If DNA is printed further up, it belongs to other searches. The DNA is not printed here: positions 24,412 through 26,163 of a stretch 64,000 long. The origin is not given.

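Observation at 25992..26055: The dprA stop overlaps the secretin start, and the secretin carries its own lipobox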

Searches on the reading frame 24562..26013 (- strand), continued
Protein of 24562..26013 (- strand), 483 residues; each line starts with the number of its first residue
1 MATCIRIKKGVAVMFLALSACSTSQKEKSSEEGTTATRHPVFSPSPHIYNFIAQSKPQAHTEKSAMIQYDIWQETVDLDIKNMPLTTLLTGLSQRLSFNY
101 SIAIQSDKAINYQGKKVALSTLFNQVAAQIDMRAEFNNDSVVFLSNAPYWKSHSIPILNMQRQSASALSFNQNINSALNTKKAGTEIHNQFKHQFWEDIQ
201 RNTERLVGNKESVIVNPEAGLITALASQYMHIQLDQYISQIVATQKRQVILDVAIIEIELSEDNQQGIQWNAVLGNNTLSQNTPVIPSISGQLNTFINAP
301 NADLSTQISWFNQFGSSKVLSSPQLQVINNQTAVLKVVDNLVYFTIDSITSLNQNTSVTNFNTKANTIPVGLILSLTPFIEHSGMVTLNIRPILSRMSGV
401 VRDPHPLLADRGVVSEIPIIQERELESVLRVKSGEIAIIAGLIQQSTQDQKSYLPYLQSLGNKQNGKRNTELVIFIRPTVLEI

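Call 40: find_encoding_contigs(protein=P0122, flank=10000, max_places=3)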
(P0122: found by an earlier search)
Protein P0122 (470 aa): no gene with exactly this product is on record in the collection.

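Call 41: find_related_loci(query=A1, collection=metagenome_contigs, flank=4000)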
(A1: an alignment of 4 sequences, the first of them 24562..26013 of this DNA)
Query A1 (483 aa) in metagenome_contigs; peptide patterns used: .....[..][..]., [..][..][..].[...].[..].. (x = any residue, [..] = any of these).
600 stretches matched a pattern (row limit reached: there are more); 300 encode a relative of the query (tblastn E <= 1e-3); the best 80 are kept; 80 distinct loci.
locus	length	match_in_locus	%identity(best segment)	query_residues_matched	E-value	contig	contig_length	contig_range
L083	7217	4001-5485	33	10-482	7e-75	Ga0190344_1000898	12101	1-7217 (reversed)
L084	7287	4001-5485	33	10-482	7e-75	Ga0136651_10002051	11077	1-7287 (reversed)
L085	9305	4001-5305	33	82-482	2e-73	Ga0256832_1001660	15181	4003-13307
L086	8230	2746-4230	32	10-482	4e-72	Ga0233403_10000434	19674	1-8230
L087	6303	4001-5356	32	74-482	4e-72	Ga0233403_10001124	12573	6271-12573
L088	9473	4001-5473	32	80-482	9e-72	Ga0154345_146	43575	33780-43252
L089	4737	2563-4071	31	20-482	1e-70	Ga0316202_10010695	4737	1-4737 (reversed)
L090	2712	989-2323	33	74-482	5e-71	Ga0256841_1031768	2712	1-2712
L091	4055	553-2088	31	13-482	2e-69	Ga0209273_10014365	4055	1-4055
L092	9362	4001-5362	34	74-482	2e-69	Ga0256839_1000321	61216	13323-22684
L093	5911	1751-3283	31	7-482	2e-69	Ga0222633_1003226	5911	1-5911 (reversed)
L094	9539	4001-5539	30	13-482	8e-69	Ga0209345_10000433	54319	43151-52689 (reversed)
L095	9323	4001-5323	33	83-482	2e-68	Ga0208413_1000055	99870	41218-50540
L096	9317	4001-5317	32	74-482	3e-68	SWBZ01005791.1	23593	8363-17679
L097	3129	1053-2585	30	13-481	8e-69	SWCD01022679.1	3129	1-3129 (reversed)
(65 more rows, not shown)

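Call 46: search_solved_structures(query=window:24562-26013:-, max_evalue=0.001)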
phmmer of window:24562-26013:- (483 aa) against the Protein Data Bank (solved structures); distinct sequences matched with E-value up to 0.001: 5.
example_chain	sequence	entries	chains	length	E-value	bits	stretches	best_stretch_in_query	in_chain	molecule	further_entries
9u5s_A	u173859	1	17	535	4.5e-16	62.1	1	109-482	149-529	Outer membrane lipoprotein BfpB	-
5w68_A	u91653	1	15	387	4.3e-06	29.2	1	287-481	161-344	Putative type II secretion protein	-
5wln_G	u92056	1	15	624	5.7e-06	28.8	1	235-481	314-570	Type II secretion system protein D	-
6i1x_A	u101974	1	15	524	7.1e-06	28.5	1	226-481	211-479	Type II secretion system protein D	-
5zdh_A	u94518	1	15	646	1.2e-05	27.7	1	287-481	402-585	Type II secretion system protein D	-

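Call 70: predict_structure(alignment_id=A3)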
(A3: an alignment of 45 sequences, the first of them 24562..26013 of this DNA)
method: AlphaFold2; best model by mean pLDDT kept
length: 483 residues; sequences in the alignment: 45
mean_pLDDT: 72.5   pTM: 0.57
mean pLDDT of the five models: 72.5, 71.1, 70.8, 70.4, 69.2
residues with pLDDT >= 90: 119; 70-90: 201; 50-70: 45; < 50: 118
segments of 3 or more residues with pLDDT < 50: 1-4, 18-67, 168-189, 276-301, 450-455, 461-464
pLDDT, mean of each block of 10 residues (from residue 1): 47 49 36 34 34 34 47 92 93 93 89 94 93 91 93 82 54 34 44 82 91 91 94 92 87 89 82 54 31 42 62 82 86 84 83 85 84 88 86 82 76 81 80 85 68 47 63 89 76
secondary structure, 60 per line:
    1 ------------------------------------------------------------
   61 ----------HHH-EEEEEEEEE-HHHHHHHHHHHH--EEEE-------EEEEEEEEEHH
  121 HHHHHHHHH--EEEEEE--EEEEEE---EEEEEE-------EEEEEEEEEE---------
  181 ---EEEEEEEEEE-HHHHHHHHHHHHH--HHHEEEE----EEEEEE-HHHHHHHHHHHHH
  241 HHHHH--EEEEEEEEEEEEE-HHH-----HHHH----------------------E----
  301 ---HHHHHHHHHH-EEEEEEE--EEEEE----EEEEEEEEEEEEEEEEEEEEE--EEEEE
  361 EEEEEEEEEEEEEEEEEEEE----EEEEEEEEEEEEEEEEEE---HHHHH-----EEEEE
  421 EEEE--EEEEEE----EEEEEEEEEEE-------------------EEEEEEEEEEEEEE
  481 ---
elements in order: E75-83 H85-96 E99-102 E110-118 H119-129 E132-137 E140-145 E149-154 E162-171 E184-193 H195-207 E213-216 E221-226 H228-245 E248-260 H270-273 H304-313 E315-321 E324-328 E333-353 E356-380 E385-402 H406-410 E416-424 E427-432 E437-447 E467-480

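Call 72: fold_search(model_id=the predicted structure, library=pdb)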
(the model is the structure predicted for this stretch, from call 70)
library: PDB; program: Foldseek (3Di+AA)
matches with E <= 10: 696; with E <= 0.001: 42
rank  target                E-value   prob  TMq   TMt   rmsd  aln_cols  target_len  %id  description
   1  9u5s_A                5.4e-22  1.00  0.42  0.43  25.6       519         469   16  The structure of the BfpBG complex in the T4bP system (released 2025-11-05)
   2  6q14_A                1.1e-14  1.00  0.26  0.26  32.8       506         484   10  Structure of the Salmonella SPI-1 injectisome NC-base (released 2019-10-23)
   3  6q14_B                1.2e-14  1.00  0.26  0.25  32.6       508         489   10  Structure of the Salmonella SPI-1 injectisome NC-base (released 2019-10-23)
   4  5tcr_A                4.4e-14  1.00  0.27  0.28  31.6       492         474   12  Atomic model of the Salmonella SPI-1 type III secretion injectisome basal body proteins InvG, PrgH, and PrgK (released 2016-12-21)
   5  6w6m_A                3.4e-13  1.00  0.25  0.28  28.8       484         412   13  Single particle cryoEM structure of V. cholerae Type IV competence pilus secretin PilQ (released 2020-10-14)
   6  7ah9_5E               1.9e-12  1.00  0.22  0.22  32.9       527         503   11  Substrate-engaged type 3 secretion system needle complex from Salmonella enterica typhimurium - SpaR state 1 (released 2021-03-17)
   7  5zdh_A                2.2e-12  1.00  0.24  0.23  38.8       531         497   14  CryoEM structure of ETEC Pilotin-Secretin AspS-GspD complex (released 2018-04-18)
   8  7ah9_5K               4.1e-12  1.00  0.21  0.21  33.1       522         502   11  Substrate-engaged type 3 secretion system needle complex from Salmonella enterica typhimurium - SpaR state 1 (released 2021-03-17)
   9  7ah9_5M               4.8e-12  1.00  0.23  0.23  32.9       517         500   12  Substrate-engaged type 3 secretion system needle complex from Salmonella enterica typhimurium - SpaR state 1 (released 2021-03-17)
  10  6hcg_A                6.0e-12  1.00  0.26  0.22  47.7       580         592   12  Klebsiella pneumoniae type II secretion system outer membrane complex. PulD, PulS and PulC HR domain. (released 2019-11-27)
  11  7ah9_5N               6.0e-12  1.00  0.23  0.22  40.0       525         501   11  Substrate-engaged type 3 secretion system needle complex from Salmonella enterica typhimurium - SpaR state 1 (released 2021-03-17)
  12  6q15_A                6.3e-12  1.00  0.23  0.23  34.3       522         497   11  Structure of the Salmonella SPI-1 injectisome needle complex (released 2019-10-23)
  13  7ah9_5B               6.3e-12  1.00  0.23  0.22  34.9       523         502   12  Substrate-engaged type 3 secretion system needle complex from Salmonella enterica typhimurium - SpaR state 1 (released 2021-03-17)
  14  7ah9_5G               6.7e-12  1.00  0.22  0.21  33.6       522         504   12  Substrate-engaged type 3 secretion system needle complex from Salmonella enterica typhimurium - SpaR state 1 (released 2021-03-17)
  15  7ah9_5C               6.7e-12  1.00  0.22  0.21  34.8       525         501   12  Substrate-engaged type 3 secretion system needle complex from Salmonella enterica typhimurium - SpaR state 1 (released 2021-03-17)
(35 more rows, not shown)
